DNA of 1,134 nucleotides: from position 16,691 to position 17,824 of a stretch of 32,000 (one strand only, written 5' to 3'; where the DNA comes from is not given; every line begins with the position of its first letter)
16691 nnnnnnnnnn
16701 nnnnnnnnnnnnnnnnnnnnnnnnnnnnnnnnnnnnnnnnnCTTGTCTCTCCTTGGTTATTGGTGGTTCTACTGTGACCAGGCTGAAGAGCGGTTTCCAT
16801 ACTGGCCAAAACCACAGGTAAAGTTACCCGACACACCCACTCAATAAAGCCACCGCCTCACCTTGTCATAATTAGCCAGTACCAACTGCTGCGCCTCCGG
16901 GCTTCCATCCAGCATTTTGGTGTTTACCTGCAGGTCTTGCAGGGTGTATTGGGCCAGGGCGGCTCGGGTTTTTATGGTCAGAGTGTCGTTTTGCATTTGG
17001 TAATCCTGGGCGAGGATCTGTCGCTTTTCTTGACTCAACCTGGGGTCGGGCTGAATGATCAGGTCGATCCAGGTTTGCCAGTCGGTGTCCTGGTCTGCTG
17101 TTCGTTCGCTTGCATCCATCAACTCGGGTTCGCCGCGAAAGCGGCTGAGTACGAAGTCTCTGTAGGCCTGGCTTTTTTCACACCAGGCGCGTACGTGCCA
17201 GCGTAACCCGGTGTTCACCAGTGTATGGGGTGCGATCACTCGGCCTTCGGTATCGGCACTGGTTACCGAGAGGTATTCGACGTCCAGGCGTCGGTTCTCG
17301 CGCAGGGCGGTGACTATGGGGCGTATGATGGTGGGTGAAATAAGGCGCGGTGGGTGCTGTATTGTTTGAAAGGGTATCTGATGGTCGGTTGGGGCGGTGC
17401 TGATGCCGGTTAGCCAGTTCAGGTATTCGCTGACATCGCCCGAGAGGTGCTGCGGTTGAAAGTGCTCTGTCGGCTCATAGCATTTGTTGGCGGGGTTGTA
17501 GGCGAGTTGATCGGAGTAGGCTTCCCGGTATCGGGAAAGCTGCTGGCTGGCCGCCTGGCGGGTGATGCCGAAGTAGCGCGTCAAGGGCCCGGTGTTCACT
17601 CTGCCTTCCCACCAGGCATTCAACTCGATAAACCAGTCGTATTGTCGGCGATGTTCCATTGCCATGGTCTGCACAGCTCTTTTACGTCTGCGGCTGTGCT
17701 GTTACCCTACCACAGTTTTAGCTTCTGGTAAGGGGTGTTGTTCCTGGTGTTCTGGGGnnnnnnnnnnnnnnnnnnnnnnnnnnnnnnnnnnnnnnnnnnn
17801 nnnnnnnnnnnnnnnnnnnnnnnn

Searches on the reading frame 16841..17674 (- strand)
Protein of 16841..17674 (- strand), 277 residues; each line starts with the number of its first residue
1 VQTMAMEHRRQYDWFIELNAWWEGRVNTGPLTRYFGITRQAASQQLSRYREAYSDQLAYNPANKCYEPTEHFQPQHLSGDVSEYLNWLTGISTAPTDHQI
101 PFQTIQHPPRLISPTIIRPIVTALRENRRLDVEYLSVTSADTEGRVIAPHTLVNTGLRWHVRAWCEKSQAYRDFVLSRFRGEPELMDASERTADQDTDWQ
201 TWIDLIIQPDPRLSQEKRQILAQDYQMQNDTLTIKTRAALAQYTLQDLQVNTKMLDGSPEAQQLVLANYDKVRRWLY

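Call 7: search_protein_families(library=ncbifam, proteins=[window:16841-17674:-])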
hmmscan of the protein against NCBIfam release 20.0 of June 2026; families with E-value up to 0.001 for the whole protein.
window:16841-17674:- (277 aa): 0 families

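Call 61: search_protein_families(library=pfam, proteins=[window:16841-17674:-])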
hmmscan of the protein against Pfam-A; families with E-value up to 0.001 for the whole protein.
window:16841-17674:- (277 aa): 1 family
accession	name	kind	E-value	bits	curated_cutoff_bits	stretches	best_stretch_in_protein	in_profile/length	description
PF13280.12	WYL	-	1.9e-13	50.7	21.8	1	117-180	3-66/70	WYL domain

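Call 77: search_protein_families(library=padloc, proteins=[window:16841-17674:-])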
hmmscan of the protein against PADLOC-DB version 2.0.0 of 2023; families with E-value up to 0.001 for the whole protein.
window:16841-17674:- (277 aa): 2 families
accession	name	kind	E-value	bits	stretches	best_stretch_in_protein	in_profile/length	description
PDLC01457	WYL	-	4.4e-18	63.7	1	94-217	105-207/229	"CAS-I,CAS-II,CAS-III,CAS-IV,CAS-V,CAS-VI; associated_signaling"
PDLC01652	WYL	-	2.3e-10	39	1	113-225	16-114/162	"CAS-I,CAS-II,CAS-III,CAS-IV,CAS-V,CAS-VI; associated_signaling"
